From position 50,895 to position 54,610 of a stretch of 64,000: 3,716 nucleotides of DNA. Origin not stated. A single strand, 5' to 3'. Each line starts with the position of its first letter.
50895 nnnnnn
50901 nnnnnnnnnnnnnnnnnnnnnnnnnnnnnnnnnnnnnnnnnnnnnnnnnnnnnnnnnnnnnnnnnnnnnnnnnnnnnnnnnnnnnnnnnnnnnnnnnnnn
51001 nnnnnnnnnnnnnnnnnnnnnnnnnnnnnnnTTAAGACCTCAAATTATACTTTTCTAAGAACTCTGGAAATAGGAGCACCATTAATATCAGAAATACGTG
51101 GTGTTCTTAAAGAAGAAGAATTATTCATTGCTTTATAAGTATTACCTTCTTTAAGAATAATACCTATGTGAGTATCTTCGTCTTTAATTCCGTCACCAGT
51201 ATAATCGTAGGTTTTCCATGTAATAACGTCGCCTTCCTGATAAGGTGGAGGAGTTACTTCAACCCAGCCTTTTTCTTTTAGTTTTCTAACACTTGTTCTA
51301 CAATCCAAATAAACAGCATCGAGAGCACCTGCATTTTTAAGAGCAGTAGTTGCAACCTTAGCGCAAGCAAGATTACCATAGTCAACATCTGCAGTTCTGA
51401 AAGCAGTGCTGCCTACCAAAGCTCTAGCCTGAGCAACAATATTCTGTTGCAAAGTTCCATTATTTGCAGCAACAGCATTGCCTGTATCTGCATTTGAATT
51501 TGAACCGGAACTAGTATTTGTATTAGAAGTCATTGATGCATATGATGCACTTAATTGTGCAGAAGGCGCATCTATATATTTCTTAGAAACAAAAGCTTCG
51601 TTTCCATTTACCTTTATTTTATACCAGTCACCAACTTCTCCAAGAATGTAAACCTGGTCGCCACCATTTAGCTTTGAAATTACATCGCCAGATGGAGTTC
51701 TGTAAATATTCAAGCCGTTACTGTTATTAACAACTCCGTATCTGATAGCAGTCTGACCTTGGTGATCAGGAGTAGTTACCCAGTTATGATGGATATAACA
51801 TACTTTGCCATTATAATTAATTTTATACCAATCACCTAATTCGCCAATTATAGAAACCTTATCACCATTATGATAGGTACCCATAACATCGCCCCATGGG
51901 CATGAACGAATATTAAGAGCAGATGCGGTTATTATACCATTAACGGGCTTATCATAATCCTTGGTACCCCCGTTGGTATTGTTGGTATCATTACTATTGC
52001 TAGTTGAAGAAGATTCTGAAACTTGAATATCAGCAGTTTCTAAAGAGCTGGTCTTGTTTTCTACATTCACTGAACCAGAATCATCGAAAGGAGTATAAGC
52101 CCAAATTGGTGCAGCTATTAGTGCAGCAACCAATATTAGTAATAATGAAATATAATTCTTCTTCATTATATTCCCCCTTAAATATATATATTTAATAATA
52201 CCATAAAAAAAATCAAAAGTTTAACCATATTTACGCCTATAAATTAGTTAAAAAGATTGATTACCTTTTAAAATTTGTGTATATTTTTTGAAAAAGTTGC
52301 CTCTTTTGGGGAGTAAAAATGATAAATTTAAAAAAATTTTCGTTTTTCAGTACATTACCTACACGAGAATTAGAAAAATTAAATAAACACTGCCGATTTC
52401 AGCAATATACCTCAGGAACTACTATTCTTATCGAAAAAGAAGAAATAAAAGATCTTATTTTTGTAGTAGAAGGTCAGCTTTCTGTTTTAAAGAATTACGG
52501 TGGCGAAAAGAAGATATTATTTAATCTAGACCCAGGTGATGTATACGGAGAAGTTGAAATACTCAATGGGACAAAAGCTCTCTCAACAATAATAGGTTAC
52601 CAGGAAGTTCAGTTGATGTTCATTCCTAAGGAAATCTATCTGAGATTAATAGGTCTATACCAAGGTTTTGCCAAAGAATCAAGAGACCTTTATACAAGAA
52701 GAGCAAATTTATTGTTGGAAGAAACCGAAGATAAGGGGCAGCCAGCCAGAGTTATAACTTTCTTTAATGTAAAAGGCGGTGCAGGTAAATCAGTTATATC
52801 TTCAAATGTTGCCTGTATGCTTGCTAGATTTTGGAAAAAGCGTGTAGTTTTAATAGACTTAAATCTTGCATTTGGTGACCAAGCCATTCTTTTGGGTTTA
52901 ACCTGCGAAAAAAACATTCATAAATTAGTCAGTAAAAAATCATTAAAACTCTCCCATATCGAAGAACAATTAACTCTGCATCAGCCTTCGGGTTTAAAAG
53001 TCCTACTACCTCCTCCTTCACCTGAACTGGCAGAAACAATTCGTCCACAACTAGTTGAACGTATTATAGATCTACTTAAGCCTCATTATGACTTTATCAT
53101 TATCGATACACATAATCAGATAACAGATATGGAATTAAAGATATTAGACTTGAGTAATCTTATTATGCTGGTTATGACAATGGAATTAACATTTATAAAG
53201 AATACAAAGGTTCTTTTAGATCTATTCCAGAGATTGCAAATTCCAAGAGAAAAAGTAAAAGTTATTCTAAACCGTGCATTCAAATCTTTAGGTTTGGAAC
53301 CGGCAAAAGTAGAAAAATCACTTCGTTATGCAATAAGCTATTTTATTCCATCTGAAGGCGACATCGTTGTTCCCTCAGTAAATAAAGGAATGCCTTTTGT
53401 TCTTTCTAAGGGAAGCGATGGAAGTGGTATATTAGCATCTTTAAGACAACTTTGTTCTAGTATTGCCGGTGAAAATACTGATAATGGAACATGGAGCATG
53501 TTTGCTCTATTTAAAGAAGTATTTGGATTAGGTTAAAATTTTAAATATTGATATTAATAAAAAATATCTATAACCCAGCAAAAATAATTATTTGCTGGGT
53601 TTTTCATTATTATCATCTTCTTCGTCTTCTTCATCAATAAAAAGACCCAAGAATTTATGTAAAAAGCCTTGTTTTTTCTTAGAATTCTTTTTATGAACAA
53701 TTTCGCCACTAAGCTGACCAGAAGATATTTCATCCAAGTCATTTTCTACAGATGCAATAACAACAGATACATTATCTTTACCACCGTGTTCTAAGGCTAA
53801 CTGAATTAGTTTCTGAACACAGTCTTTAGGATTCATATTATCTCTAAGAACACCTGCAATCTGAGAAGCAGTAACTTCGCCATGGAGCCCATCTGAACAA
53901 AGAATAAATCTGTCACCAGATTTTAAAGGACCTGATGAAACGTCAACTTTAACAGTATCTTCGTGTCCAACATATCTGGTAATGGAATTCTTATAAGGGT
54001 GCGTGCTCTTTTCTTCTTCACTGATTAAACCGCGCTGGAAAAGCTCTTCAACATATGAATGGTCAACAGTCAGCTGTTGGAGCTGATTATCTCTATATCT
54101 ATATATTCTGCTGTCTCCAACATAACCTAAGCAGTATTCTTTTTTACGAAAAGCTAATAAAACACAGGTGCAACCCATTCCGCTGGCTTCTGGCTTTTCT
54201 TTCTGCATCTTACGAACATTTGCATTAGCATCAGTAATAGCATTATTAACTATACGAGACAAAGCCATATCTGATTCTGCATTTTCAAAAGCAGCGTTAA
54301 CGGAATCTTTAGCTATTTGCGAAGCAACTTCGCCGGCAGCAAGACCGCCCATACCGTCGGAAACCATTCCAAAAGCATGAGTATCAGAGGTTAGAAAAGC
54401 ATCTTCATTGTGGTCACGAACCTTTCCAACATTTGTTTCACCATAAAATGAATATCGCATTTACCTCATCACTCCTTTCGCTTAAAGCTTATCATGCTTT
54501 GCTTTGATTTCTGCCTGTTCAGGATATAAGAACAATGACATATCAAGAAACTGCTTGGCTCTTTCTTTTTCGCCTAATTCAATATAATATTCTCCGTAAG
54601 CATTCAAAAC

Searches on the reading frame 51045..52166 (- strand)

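Call 77: search_protein_families(library=pfam, proteins=[window:51045-52166:-], max_evalue=0.00001)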
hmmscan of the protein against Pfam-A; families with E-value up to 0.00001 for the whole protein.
window:51045-52166:- (373 aa): 1 family
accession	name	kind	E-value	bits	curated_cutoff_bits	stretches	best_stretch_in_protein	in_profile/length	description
PF08239.17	SH3_3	-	9.4e-20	71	27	2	151-199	2-54/54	Bacterial SH3 domain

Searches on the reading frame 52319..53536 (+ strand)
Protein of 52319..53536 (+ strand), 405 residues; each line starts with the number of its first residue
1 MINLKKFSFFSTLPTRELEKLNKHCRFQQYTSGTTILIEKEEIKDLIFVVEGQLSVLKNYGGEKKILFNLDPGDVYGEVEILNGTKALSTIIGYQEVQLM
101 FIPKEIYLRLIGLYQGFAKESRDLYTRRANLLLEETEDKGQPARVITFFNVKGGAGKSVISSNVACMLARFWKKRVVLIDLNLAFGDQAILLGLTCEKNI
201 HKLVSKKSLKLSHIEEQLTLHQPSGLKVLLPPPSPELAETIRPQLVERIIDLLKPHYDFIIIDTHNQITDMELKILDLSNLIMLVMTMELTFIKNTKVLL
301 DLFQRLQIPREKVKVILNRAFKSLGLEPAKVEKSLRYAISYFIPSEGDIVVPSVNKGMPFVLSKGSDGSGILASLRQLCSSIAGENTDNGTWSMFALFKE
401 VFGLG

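Call 77: search_protein_families(library=pfam, proteins=[window:52319-53536:+], max_evalue=0.00001)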
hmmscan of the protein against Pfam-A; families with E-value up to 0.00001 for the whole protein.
window:52319-53536:+ (405 aa): 3 families
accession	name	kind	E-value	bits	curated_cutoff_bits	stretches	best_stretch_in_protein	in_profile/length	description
PF00027.35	cNMP_binding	-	4.9e-12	46.1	27.5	1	28-111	2-86/89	Cyclic nucleotide-binding domain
PF13614.12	AAA_31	-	6.7e-12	46.1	27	1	144-306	2-167/177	AAA domain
PF01656.29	CbiA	-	1.2e-06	29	25.4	1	146-295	1-54/125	CobQ/CobB/MinD/ParA nucleotide binding domain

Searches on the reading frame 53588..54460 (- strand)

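Call 77: search_protein_families(library=pfam, proteins=[window:53588-54460:-], max_evalue=0.00001)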
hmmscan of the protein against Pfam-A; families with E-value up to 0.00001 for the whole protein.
window:53588-54460:- (290 aa): 3 families
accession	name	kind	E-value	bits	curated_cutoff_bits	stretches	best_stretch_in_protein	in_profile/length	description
PF13672.11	PP2C_2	-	1.3e-16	61.2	24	1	15-199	9-182/209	Protein phosphatase 2C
PF00481.26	PP2C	-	3.6e-13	50.2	20.3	1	24-135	30-141/255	Protein phosphatase 2C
PF07228.17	SpoIIE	-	3.3e-06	27.6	25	0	157-238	98-191/192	Stage II sporulation protein E (SpoIIE)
